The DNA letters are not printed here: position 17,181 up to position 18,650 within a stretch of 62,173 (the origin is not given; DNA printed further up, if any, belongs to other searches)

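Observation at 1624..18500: Two convergent operons each encode the same triad: an exported dehydroquinase-fold lipoprotein, GLUG-repeat surface protein(s) and SGNH/SASA esterase-like protein(s)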

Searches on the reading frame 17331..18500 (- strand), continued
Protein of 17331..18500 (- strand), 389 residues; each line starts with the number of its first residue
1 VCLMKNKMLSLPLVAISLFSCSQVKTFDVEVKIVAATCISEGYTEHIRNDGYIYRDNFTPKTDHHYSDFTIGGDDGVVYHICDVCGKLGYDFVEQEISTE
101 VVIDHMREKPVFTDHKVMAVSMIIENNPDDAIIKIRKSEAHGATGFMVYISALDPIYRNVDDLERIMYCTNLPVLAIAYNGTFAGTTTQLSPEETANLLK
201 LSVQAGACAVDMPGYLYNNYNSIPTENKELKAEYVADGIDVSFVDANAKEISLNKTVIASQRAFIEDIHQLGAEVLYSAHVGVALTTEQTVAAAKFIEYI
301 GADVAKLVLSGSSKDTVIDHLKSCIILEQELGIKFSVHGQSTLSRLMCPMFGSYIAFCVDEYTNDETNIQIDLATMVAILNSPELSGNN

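Call 79: search_protein_families(library=ncbifam, proteins=[L022:9968-10801:+, L022:10806-11813:+, L022:11734-12885:+, L022:12898-13881:+, L022:13886-14887:+, L022:14887-15867:+, L026:7426-8415:+, L022:9033-9818:-], max_evalue=0.00001)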
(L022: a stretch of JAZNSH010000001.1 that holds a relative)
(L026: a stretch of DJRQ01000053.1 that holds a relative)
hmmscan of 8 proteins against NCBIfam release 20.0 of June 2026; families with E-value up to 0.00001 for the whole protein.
L022:9968-10801:+ (278 aa): 1 family
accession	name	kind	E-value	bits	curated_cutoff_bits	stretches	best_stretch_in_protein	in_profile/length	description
TIGR01093.1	aroD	equivalog_domain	3.6e-07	30.5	139.3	1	138-250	97-210/229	type I 3-dehydroquinate dehydratase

L022:10806-11813:+ (336 aa): 17 families
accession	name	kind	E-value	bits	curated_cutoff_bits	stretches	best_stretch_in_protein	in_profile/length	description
TIGR00692.1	tdh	equivalog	1.4e-24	86.8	458.35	1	93-262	117-284/340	L-threonine 3-dehydrogenase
NF003808.0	PRK05396.1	equivalog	1.7e-23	83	380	1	94-263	120-286/341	L-threonine 3-dehydrogenase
NF041097.1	keto_inos_dh_IolM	equivalog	6.4e-19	67.9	450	1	139-264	207-335/389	scyllo-inosose 3-dehydrogenase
TIGR01202.1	bchC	equivalog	2.6e-18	66.2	291.25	1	3-321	2-299/308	chlorophyll synthesis pathway protein BchC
NF006940.0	PRK09422.1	equivalog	2.9e-17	62.7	344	1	107-263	129-283/338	alcohol dehydrogenase AdhP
TIGR03989.1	Rxyl_3153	subfamily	1.1e-16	61.1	440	1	93-249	139-298/370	NDMA-dependent alcohol dehydrogenase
TIGR03366.1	HpnZ_proposed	hypoth_equivalog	8.6e-16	58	328.1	1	130-271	146-285/315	putative phosphonate catabolism associated alcohol dehydrogenase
TIGR02824.1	quinone_pig3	subfamily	9.5e-14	51.1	296.8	1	6-262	4-261/325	putative NAD(P)H quinone oxidoreductase, PIG3 family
TIGR02818.1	adh_III_F_hyde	equivalog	1e-12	47.8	543.95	1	124-228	170-276/368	S-(hydroxymethyl)glutathione dehydrogenase/class III alcohol dehydrogenase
TIGR03451.1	mycoS_dep_FDH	equivalog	1.6e-12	46.9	512.9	1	127-248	164-285/358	S-(hydroxymethyl)mycothiol dehydrogenase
NF007489.0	PRK10083.1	equivalog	7.8e-12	44.8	376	1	93-240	115-261/339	Zn-dependent oxidoreductase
NF007642.0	PRK10309.1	equivalog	3.7e-11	42.8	550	1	92-249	114-270/347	galactitol-1-phosphate 5-dehydrogenase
TIGR03201.1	dearomat_had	equivalog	6.1e-07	28.8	338.65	1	135-304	163-323/349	6-hydroxycyclohex-1-ene-1-carbonyl-CoA dehydrogenase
NF008024.0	PRK10754.1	subfamily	1.9e-06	27.2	348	1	57-240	54-241/327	NADPH:quinone reductase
TIGR01751.1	crot-CoA-red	equivalog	2e-06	26.8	378.55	0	139-218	190-269/398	crotonyl-CoA carboxylase/reductase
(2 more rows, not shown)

L022:11734-12885:+ (384 aa): 29 families (the best 25 are shown)
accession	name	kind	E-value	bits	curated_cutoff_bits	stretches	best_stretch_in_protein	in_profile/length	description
NF006689.0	PRK09237.1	equivalog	4.5e-53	180.2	371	1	35-381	4-370/383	amidohydrolase/deacetylase family metallohydrolase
NF009060.0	PRK12394.1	equivalog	2.6e-45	154.8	442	1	35-383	4-375/381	metallo-dependent hydrolase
TIGR03583.1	EF_0837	hypoth_equivalog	3.9e-37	128.2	432.15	1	159-380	140-363/365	amidohydrolase/deacetylase family metallohydrolase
NF006056.0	PRK08204.1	subfamily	3.2e-15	55.8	391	1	34-107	3-80/449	hypothetical protein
TIGR02033.1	D-hydantoinase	equivalog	1.2e-11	44.3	393.25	1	36-105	1-71/454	dihydropyrimidinase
TIGR03178.1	allantoinase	equivalog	1.1e-10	40.9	357.85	1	36-95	2-61/441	allantoinase AllB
NF006839.0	PRK09357.1-4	equivalog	2.7e-10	39.4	576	1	36-96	2-64/422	dihydroorotase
NF006837.0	PRK09357.1-2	equivalog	1.6e-09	36.8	575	1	36-96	3-65/428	dihydroorotase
NF004839.0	PRK06189.1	equivalog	2.5e-09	36.3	631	1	36-96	5-65/451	allantoinase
NF006559.0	PRK09060.1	equivalog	5.1e-09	34.9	482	1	35-96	6-67/444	dihydroorotase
NF005557.0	PRK07228.1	equivalog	1.4e-08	33.9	522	0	45-94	15-65/445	5'-deoxyadenosine deaminase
NF004701.0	PRK06038.1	equivalog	1.6e-08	33.7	609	1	33-95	3-67/432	N-ethylammeline chlorohydrolase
NF005748.0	PRK07572.1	subfamily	1.7e-08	33.9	438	0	36-96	4-62/426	cytosine deaminase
TIGR01224.1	hutI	equivalog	1.9e-08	33.6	298.15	0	270-349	278-353/377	imidazolonepropionase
NF006268.0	PRK08417.1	equivalog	2.1e-08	33.6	499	1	37-99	2-63/406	metal-dependent hydrolase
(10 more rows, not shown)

L022:12898-13881:+ (328 aa): 8 families
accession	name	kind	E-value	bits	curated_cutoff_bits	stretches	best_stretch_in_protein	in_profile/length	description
TIGR04380.1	myo_inos_iolG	equivalog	4.2e-17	62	355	1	2-259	2-261/330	inositol 2-dehydrogenase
NF008607.0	PRK11579.1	subfamily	4e-16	58.9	330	1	56-248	54-247/346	oxidoreductase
NF040723.1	UDP-GlcNAcDh_Arch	equivalog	3.2e-15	56.4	450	1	2-262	1-249/302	UDP-N-acetylglucosamine 3-dehydrogenase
NF007574.0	PRK10206.1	equivalog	2.3e-13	49.9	352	1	56-248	55-245/345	oxidoreductase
NF052479.1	LevoglcsnDh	equivalog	1.3e-12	47.1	650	1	55-198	62-213/386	levoglucosan dehydrogenase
NF041392.1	XylDh_Gfo6_Halo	equivalog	1.2e-09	37.4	350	1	7-253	22-278/350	D-xylose 1-dehydrogenase Gfo6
NF058561.1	BT_2158_fam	equivalog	1.4e-08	33.8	750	1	4-150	38-182/487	glycoside 3-dehydrogenase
NF052679.1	InsChiInosDhIolG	equivalog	2e-08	33.6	540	1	3-151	4-154/343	bifunctional inositol 2-dehydrogenase/D-chiro-inositol 1-dehydrogenase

L022:13886-14887:+ (334 aa): 0 families

L022:14887-15867:+ (327 aa): 22 families
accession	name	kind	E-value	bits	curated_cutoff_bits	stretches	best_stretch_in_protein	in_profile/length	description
TIGR02824.1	quinone_pig3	subfamily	9.8e-101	337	296.8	1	6-326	6-325/325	putative NAD(P)H quinone oxidoreductase, PIG3 family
NF010344.0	PRK13771.1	subfamily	1.3e-29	103.2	349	2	92-325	116-332/334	putative alcohol dehydrogenase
NF041172.1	AcrlCoa_red_Thmprot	equivalog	4.5e-27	94.8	500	2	92-325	116-333/334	acryloyl-CoA reductase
NF041183.1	Pks2_ls1_myc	equivalog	3.9e-24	83.7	2400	1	25-326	1433-1729/2086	sulfolipid-1 biosynthesis phthioceranic/hydroxyphthioceranic acid synthase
NF008024.0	PRK10754.1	subfamily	3.6e-23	82.1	348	1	22-321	26-322/327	NADPH:quinone reductase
TIGR02823.1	oxido_YhdH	subfamily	3.6e-21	75.3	297.25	1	13-326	15-324/324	acrylyl-CoA reductase family protein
TIGR01751.1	crot-CoA-red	equivalog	1.1e-19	70.5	378.55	1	92-204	140-254/398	crotonyl-CoA carboxylase/reductase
TIGR02817.1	adh_fam_1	subfamily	2e-18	67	284.05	1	4-324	9-333/336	zinc-binding alcohol dehydrogenase family protein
NF006940.0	PRK09422.1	equivalog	5.2e-17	61.8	344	1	92-290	115-309/338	alcohol dehydrogenase AdhP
NF041097.1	keto_inos_dh_IolM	equivalog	7.8e-16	57.7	450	1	92-264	151-335/389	scyllo-inosose 3-dehydrogenase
NF003808.0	PRK05396.1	equivalog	1.2e-15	57.2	380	1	92-325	119-339/341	L-threonine 3-dehydrogenase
TIGR00692.1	tdh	equivalog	3.4e-14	52.6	458.35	1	92-325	117-339/340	L-threonine 3-dehydrogenase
NF051456.1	acrylyl_AcuI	equivalog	3.6e-14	52.3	440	1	1-325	1-323/325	acrylyl-CoA reductase (NADPH)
TIGR03989.1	Rxyl_3153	subfamily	1e-09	38.1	440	0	82-272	129-322/370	NDMA-dependent alcohol dehydrogenase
NF047908.1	AldhRedAhr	equivalog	1.4e-09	37.3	470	1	92-198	120-224/335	NADPH-dependent aldehyde reductase Ahr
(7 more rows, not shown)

L026:7426-8415:+ (330 aa): 1 family
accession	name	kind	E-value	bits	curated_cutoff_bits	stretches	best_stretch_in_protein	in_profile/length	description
TIGR00950.1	2A78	equivalog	9.1e-15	54.8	230.2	1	51-300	18-262/264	carboxylate/amino acid/amine transporter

L022:9033-9818:- (262 aa): 16 families
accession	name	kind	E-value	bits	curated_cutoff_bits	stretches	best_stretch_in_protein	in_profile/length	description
TIGR04094.1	adjacent_YSIRK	equivalog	5.4e-16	58.5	200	1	154-254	285-383/383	YSIRK-targeted surface antigen transcriptional regulator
NF052371.1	TransRegGbdRPseu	equivalog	6.2e-14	51.8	480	1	149-254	224-324/365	choline metabolism transcriptional regulator GbdR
NF047455.1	TF_Staph_AryK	equivalog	1.6e-12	46.5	850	1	135-258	138-260/759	transcriptional regulator AryK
NF047788.1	TransRegPocR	equivalog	3.1e-12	46.4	500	1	143-258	178-292/296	transcriptional regulator PocR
NF033869.1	viru_reg_Rsp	equivalog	9.2e-12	44.2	400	1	142-256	133-248/701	AraC family transcriptional regulator Rsp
NF007860.0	PRK10572.1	equivalog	2.2e-11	43.2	208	1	99-258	129-286/292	arabinose operon transcriptional regulator AraC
NF007693.0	PRK10371.1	equivalog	6.3e-11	42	253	1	128-257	172-300/309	transcriptional regulator MelR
NF010026.0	PRK13501.1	equivalog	4.6e-10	39.1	363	1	187-255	208-276/290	HTH-type transcriptional activator RhaR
NF006902.0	PRK09393.1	equivalog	1.4e-09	37.6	425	1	149-258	215-323/327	transcriptional regulator FtrA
NF049932.1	TranspRegBtr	equivalog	2.4e-09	36.3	900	1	147-256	157-265/531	bacillibactin transport transcriptional regulator Btr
NF007243.0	PRK09685.1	equivalog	1.4e-07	31.3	199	1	145-256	189-301/303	transcriptional regulator FeaR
NF010025.2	PRK13500.1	equivalog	2.2e-07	30.7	525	1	184-258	205-279/282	HTH-type transcriptional activator RhaR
NF007432.1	PRK09978.1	equivalog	3.7e-07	29.6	500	1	200-255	186-241/274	DNA-binding transcriptional regulator GadX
NF010028.0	PRK13503.1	equivalog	3.8e-07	29.8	288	1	135-256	156-272/278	HTH-type transcriptional activator RhaS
NF010027.0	PRK13502.1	equivalog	9.5e-07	28.5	384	1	183-257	204-278/282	HTH-type transcriptional activator RhaR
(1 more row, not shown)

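Call 80: search_protein_families(library=pfam, proteins=[P0086, P0110, P0116], max_evalue=0.001)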
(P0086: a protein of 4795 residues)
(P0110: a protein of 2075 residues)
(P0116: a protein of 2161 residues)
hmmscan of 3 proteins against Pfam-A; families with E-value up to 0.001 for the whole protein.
P0086 (4795 aa): 4 families
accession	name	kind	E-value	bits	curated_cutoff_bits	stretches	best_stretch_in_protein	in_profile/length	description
PF09479.16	Flg_new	-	7.2e-80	263.5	27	10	1734-1794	3-65/65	Listeria-Bacteroides repeat domain (List_Bact_rpt)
PF07470.19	Glyco_hydro_88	-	6.6e-37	127.7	26.6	1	4091-4407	21-342/352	Glycosyl Hydrolase Family 88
PF13472.12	Lipase_GDSL_2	-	1.1e-34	121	32.9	2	1357-1515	2-176/178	GDSL-like Lipase/Acylhydrolase family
PF18998.6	Flg_new_2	-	4.2e-17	62.3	23.6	1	42-104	5-71/73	Divergent InlB B-repeat domain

P0110 (2075 aa): 6 families
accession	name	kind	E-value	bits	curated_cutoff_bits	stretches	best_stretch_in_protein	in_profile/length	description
PF00754.31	F5_F8_type_C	-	2.8e-38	131.3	28.2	2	1826-1938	4-127/127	F5/8 type C domain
PF22633.2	F5_F8_type_C_2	-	1.2e-29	103.1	27.8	2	1839-1922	2-91/91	NedA-like, galactose-binding domain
PF13088.12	BNR_2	-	7e-24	85.1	31.4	1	1589-1763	99-277/277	BNR repeat-like domain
PF24607.1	CBM_AftD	-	1.9e-06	28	27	1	1827-1875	10-62/149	Arabinofuranosyltransferase D, third carbohydrate binding module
PF02012.26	BNR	-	0.00086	19.4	27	0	1510-1518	2-10/12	BNR/Asp-box repeat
PF07523.18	Big_3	-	0.00099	19.8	21.2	1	681-726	3-46/68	Bacterial Ig-like domain (group 3)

P0116 (2161 aa): 5 families
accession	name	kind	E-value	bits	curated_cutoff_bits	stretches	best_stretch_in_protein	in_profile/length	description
PF13088.12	BNR_2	-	4e-25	89.2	31.4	1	1645-1828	94-277/277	BNR repeat-like domain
PF00754.31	F5_F8_type_C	-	2.8e-15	57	28.2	1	1891-2004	3-127/127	F5/8 type C domain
PF22633.2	F5_F8_type_C_2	-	1.1e-10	42.5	27.8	1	1905-1988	2-91/91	NedA-like, galactose-binding domain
PF07523.18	Big_3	-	2.7e-05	24.8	21.2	1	737-784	3-51/68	Bacterial Ig-like domain (group 3)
PF02012.26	BNR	-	0.00063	19.8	27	0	1572-1580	2-10/12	BNR/Asp-box repeat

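Call 81: search_protein_families(library=pfam, proteins=[P0118, P0122, P0127, P0072], max_evalue=0.001)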
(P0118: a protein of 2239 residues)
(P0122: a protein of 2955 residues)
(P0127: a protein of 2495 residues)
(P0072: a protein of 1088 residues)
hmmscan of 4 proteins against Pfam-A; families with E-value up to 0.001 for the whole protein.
P0118 (2239 aa): 6 families
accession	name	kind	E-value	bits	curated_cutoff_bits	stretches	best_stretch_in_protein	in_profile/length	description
PF13088.12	BNR_2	-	1.1e-24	87.7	31.4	1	1779-2050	2-274/277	BNR repeat-like domain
PF00754.31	F5_F8_type_C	-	1.4e-19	70.9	28.2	1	2117-2226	4-127/127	F5/8 type C domain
PF22633.2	F5_F8_type_C_2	-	1.9e-16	60.9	27.8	1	2127-2210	2-91/91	NedA-like, galactose-binding domain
PF15902.12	Sortilin-Vps10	-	9e-06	25.2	33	1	1916-2029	2-111/446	Sortilin, neurotensin receptor 3,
PF02012.26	BNR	-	2.9e-05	23.8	27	0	2018-2028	1-11/12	BNR/Asp-box repeat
PF07523.18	Big_3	-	0.00046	20.8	21.2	1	958-991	3-35/68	Bacterial Ig-like domain (group 3)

P0122 (2955 aa): 6 families
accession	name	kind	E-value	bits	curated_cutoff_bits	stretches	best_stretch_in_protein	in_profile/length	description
PF13088.12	BNR_2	-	3.4e-27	95.9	31.4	1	2644-2916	2-277/277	BNR repeat-like domain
PF13472.12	Lipase_GDSL_2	-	9.6e-15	56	32.9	1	1489-1654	2-177/178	GDSL-like Lipase/Acylhydrolase family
PF00657.28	Lipase_GDSL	-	1.5e-07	32.3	23.6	1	1486-1659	19-207/208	GDSL-like Lipase/Acylhydrolase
PF07523.18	Big_3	-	6.3e-07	30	21.2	1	917-945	3-31/68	Bacterial Ig-like domain (group 3)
PF13859.12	BNR_3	-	1.2e-05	25.3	27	0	2774-2844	151-215/308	BNR repeat-like domain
PF15892.11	BNR_4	-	0.00045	20.1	27.3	0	2673-2890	76-265/272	BNR repeat-containing family member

P0127 (2495 aa): 4 families
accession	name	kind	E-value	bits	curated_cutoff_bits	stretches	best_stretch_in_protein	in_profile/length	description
PF13088.12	BNR_2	-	1.8e-27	96.9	31.4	1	395-668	1-277/277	BNR repeat-like domain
PF03629.24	SASA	-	1.1e-19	71.4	24.8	1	1434-1659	3-207/226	Carbohydrate esterase, sialic acid-specific acetylesterase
PF07523.18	Big_3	-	5.6e-12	46.2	21.2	1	1799-1863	2-68/68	Bacterial Ig-like domain (group 3)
PF15902.12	Sortilin-Vps10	-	4.4e-05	22.9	33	0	527-687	2-154/446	Sortilin, neurotensin receptor 3,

P0072 (1088 aa): 1 family
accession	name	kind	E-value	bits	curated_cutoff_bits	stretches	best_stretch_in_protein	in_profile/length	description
PF01487.21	DHquinase_I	-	1e-06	29.5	22.2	1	481-601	107-224/230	Type I 3-dehydroquinase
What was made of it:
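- Closest known: Sialic-acid harvesting genes. Same: In giant relatives (P0127, P0122) a sialidase-like BNR_2 domain, a SASA/GDSL esterase domain and a Lys-Schiff-base TIM barrel occur together (call 81).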

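Call 91: list_cluster_members(proteins=[P0002, P0033, P0042, P0047, P0058, P0052])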
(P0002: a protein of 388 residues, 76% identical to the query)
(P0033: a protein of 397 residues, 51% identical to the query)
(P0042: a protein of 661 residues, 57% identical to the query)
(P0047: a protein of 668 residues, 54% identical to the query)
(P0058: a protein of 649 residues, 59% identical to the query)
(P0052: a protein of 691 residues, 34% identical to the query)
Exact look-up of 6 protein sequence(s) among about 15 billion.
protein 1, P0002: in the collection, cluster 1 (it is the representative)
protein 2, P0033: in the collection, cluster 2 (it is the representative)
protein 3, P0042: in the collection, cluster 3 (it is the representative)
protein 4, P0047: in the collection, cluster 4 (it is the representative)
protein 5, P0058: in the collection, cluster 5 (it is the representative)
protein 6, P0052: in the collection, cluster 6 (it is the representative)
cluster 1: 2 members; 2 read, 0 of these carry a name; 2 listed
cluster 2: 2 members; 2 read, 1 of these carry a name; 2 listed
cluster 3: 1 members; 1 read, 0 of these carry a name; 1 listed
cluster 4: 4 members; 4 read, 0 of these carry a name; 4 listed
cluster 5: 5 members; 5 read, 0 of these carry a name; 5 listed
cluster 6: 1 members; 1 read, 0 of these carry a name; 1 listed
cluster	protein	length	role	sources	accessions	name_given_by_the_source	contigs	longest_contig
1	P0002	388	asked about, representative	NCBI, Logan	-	-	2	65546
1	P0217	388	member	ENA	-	-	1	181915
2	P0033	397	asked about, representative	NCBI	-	-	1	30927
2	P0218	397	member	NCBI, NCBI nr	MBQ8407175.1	MAG: type I 3-dehydroquinate dehydratase [Clostridia bacterium] | type I 3-dehydroquinate dehydratase [Clostridia bacterium]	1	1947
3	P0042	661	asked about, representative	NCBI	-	-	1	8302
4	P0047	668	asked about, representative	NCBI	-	-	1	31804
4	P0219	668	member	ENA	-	-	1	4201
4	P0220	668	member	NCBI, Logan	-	-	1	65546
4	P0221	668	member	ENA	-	-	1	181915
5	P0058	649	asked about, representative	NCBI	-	-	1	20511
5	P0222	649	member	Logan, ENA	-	-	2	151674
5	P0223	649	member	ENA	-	-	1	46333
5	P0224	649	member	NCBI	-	-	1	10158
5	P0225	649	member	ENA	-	-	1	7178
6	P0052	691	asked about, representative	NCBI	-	-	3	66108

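Call 94: find_encoding_contigs(protein=P0013, flank=9000, max_places=1)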
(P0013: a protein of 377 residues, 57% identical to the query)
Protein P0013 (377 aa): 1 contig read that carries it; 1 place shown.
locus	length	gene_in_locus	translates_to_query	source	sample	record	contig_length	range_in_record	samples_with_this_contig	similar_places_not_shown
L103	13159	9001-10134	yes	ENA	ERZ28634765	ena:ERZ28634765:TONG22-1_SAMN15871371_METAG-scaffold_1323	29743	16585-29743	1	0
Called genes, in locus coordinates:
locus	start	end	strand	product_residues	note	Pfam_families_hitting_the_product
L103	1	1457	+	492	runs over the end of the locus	PF01943:Polysacc_synt, PF13440:Polysacc_synt_3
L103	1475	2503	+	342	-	PF01757:Acyl_transf_3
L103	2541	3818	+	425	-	PF04464:Glyphos_transf (weak)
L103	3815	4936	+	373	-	PF04230:PS_pyruv_trans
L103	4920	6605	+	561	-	PF02776:TPP_enzyme_N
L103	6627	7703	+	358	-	PF00266:Aminotran_5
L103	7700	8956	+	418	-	PF01467:CTP_transf_like, PF01408:GFO_IDH_MocA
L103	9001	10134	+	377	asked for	PF01487:DHquinase_I (faint)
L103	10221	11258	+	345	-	PF01073:3Beta_HSD, PF01370:Epimerase, PF02719:Polysacc_synt_2, PF04321:RmlD_sub_bind, PF07993:NAD_binding_4, PF16363:GDP_Man_Dehyd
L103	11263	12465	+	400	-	PF01210:NAD_Gly3P_dh_N (weak), PF02737:3HCDH_N (weak), PF03721:UDPG_MGDP_dh_N, PF00984:UDPG_MGDP_dh, PF03720:UDPG_MGDP_dh_C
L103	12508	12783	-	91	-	-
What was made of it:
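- The L103 P8-type lipoprotein lies in an operon with a Polysacc_synt flippase, Acyl_transf_3, Glyphos_transf, PS_pyruv_trans, UDP-glucose dehydrogenase and an epimerase (call 94).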

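Call 95: find_encoding_contigs(protein=P0025, flank=9000, max_places=1)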
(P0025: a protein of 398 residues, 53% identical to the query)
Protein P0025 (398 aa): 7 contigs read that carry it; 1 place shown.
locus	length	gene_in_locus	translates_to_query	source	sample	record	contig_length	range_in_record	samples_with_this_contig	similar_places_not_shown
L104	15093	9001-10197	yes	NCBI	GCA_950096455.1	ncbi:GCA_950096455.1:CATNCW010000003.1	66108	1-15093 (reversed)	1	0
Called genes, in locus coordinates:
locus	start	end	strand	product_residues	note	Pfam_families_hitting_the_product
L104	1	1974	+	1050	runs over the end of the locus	PF13385:Laminin_G_3 (weak), PF07944:Beta-AFase-like_GH127_cat, PF20736:Glyco_hydro127M, PF20737:Glyco_hydro127C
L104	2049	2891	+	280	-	PF13353:Fer4_12, PF04055:Radical_SAM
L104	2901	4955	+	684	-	PF02901:PFL-like, PF01228:Gly_radical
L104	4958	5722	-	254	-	PF12833:HTH_18, PF00165:HTH_AraC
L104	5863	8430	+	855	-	PF09479:Flg_new (faint)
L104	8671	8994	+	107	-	-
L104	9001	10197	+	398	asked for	-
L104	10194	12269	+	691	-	PF03629:SASA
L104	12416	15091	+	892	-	?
